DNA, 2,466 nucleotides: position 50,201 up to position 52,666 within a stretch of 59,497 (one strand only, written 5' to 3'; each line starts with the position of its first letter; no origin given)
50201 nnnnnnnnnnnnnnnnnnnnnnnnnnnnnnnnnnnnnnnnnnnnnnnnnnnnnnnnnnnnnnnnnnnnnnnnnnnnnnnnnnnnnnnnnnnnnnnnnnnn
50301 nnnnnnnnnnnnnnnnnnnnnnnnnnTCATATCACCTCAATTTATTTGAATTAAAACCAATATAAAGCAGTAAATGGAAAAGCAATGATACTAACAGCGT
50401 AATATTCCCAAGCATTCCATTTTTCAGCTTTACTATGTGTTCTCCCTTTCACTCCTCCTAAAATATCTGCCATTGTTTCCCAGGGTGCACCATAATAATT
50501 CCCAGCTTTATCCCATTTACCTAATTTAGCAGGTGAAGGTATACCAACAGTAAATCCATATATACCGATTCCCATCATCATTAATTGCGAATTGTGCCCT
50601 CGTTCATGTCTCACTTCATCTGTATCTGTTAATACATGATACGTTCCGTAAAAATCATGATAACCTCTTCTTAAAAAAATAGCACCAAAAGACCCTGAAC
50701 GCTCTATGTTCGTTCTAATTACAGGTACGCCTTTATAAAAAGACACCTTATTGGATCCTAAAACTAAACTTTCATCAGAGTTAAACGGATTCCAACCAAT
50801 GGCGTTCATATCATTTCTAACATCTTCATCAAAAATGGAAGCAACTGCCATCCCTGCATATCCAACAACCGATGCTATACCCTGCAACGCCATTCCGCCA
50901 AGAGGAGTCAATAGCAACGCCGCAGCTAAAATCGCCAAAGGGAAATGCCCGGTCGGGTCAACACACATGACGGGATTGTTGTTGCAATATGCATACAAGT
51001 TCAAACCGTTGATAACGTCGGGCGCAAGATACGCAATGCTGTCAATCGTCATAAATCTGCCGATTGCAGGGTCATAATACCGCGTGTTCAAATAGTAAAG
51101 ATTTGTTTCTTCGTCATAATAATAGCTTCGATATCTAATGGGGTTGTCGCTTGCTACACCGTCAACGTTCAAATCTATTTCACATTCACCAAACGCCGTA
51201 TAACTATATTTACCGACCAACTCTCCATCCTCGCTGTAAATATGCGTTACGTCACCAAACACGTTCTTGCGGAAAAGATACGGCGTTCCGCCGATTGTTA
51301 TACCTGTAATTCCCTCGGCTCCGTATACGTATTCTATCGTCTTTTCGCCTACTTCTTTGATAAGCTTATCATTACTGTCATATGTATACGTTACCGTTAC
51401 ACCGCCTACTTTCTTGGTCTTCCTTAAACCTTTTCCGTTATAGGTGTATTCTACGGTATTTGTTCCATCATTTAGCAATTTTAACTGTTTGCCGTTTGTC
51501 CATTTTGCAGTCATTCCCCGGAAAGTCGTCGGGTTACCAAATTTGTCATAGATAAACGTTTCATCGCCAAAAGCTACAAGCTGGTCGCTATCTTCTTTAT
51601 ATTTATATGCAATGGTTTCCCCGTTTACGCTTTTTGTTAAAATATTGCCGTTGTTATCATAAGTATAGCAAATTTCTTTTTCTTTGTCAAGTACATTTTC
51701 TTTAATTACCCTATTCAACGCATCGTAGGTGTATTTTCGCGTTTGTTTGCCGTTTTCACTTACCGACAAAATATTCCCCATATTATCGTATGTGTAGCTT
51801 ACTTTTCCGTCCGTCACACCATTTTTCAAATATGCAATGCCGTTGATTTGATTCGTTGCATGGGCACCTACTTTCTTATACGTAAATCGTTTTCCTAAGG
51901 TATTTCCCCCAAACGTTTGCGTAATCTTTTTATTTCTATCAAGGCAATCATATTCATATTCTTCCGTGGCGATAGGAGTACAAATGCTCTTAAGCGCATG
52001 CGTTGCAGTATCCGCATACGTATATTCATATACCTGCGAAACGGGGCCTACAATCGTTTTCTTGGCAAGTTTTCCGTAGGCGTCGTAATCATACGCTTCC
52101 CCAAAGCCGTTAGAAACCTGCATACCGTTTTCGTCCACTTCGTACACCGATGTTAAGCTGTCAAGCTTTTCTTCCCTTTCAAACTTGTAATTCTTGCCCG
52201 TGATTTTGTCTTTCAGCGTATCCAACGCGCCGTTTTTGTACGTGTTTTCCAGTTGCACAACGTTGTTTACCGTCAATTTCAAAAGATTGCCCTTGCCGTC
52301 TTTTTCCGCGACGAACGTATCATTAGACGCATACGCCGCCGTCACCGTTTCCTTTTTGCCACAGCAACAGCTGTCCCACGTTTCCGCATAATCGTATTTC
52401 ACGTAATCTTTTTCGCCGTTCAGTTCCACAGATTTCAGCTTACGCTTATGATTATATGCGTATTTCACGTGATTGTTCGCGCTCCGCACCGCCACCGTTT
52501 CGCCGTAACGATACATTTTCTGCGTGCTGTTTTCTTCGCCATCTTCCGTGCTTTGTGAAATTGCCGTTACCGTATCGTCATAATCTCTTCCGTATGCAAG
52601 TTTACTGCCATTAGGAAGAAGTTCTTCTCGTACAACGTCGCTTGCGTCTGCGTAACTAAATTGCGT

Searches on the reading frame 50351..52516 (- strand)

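Call 7: search_protein_families(library=pfam, proteins=[window:50351-52516:-], max_evalue=0.01)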
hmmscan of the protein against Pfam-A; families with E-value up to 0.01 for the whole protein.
window:50351-52516:- (721 aa): 3 families
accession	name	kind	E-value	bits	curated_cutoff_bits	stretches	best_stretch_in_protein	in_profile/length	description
PF05593.20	RHS_repeat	-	7.7e-09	36.2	22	0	247-272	5-30/38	RHS Repeat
PF01092.24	Ribosomal_S6e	-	0.0042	17.4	26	0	335-396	62-122/125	Ribosomal protein S6e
PF17780.6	OCRE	-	0.0077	16.7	24.7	0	465-492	13-42/52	OCRE domain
